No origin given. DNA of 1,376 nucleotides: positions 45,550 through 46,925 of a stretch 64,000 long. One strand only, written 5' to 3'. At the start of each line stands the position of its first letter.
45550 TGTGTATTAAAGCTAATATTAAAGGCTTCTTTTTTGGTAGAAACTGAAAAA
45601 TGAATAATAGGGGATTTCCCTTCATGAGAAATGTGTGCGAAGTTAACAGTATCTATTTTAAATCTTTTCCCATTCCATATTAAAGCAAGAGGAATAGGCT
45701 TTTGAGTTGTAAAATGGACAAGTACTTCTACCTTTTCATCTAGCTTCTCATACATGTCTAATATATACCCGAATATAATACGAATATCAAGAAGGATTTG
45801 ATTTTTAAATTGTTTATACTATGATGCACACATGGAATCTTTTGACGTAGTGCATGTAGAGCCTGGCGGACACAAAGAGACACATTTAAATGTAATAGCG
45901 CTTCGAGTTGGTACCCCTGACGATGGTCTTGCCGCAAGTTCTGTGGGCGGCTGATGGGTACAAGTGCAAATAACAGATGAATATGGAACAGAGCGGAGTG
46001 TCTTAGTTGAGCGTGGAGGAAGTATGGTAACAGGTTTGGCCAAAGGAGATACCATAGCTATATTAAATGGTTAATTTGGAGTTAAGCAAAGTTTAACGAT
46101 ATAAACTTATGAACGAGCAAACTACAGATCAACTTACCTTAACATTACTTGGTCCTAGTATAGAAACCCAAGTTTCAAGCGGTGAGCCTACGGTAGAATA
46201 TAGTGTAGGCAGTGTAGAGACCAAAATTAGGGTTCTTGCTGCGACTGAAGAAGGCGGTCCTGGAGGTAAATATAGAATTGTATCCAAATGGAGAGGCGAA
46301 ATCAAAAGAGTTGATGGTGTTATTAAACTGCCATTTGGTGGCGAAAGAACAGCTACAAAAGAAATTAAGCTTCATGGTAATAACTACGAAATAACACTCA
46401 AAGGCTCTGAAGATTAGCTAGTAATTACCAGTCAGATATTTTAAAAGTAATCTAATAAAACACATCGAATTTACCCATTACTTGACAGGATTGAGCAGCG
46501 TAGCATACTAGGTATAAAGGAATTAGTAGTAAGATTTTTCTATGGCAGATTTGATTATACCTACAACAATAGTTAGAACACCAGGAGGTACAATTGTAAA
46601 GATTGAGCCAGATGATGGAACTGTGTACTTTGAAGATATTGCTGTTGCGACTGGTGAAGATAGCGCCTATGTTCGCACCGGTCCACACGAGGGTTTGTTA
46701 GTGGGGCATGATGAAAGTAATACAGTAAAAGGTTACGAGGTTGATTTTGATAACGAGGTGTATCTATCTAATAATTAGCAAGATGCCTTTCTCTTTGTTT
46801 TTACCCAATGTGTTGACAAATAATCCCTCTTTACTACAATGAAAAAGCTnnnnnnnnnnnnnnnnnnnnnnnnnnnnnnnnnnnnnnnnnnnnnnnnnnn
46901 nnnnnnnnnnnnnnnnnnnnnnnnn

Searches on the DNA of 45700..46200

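Call 6: search_rna_families(source=window, start=45700, end=46200, threshold=evalue, max_evalue=10)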
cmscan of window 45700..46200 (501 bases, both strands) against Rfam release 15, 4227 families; matches with E-value up to 10: 1.
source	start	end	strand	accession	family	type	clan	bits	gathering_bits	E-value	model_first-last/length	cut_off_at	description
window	45700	45755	-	RF00348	snoR9_plant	Gene; snRNA; snoRNA; CD-box;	-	16.4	43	8.1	1-55/129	3'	Small nucleolar RNA snoR9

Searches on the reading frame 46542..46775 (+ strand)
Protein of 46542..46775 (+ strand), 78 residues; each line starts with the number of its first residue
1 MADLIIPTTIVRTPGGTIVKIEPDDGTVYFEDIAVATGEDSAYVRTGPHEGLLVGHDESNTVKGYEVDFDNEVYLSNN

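Call 9: search_protein_families(library=pfam, max_evalue=1, proteins=[window:46542-46775:+])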
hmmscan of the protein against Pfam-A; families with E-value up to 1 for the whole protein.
seq(78 aa): 1 family
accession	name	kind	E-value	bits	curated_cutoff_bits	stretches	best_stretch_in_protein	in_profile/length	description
PF00467.35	KOW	-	0.058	13.7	22.3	0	16-30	17-31/32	KOW motif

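Call 44: search_protein_families(library=ncbifam, max_evalue=1, proteins=[window:46542-46775:+])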
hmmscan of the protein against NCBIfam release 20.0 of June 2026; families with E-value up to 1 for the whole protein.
window:46542-46775:+ (78 aa): 0 families

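Call 45: search_protein_families(library=phrogs, max_evalue=1, proteins=[window:46542-46775:+])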
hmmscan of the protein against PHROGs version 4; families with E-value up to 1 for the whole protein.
window:46542-46775:+ (78 aa): 0 families

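Call 47: find_homologous_proteins(query=window:46542-46775:+, max_evalue=0.01)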
Query window:46542-46775:+ (78 aa): 1 proteins with E <= 0.01 among 1 candidates.
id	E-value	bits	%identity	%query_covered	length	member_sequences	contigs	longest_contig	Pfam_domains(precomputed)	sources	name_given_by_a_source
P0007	1.2e-44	167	100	100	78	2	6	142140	-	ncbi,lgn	-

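Call 48: find_encoding_contigs(protein=P0007, flank=1500, max_places=10)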
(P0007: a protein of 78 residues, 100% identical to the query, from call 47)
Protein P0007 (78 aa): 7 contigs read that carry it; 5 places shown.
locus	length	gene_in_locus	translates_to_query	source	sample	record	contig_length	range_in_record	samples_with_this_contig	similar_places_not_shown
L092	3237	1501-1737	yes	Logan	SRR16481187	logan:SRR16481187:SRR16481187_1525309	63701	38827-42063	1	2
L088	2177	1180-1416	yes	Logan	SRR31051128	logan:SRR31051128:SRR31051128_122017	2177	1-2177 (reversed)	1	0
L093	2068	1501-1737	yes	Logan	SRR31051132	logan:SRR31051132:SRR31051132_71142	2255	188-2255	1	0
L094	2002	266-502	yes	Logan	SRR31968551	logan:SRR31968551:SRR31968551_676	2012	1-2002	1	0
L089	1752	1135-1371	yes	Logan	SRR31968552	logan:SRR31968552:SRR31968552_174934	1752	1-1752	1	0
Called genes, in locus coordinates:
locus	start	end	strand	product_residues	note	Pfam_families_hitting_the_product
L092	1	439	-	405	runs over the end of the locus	PF00817:IMS, PF21999:IMS_HHH_1 (faint), PF11799:IMS_C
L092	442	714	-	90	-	-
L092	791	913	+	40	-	-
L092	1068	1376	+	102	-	-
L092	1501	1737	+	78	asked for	-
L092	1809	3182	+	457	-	PF00587:tRNA-synt_2b, PF03129:HGTP_anticodon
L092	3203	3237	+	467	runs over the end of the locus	PF13328:HD_4, PF04607:RelA_SpoT, PF02824:TGS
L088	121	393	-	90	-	-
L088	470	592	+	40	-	-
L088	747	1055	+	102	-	-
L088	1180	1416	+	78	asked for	-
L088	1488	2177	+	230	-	?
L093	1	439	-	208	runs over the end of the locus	?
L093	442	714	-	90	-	-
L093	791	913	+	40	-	-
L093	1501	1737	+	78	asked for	-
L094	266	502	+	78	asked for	-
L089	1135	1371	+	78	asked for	-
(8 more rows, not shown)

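Call 49: list_cluster_members(proteins=[P0007, P0002, P0001])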
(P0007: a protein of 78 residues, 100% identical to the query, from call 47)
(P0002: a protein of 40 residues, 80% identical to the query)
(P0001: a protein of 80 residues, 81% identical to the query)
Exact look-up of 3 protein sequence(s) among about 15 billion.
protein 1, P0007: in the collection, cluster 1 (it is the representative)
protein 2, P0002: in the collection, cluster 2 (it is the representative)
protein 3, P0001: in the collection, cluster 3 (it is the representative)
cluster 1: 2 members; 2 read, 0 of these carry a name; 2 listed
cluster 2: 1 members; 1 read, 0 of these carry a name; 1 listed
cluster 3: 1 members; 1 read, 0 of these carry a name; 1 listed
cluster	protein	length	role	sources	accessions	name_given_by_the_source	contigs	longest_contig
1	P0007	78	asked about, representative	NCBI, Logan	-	-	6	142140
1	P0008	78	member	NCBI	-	-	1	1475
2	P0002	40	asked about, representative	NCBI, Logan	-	-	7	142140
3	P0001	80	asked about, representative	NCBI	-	-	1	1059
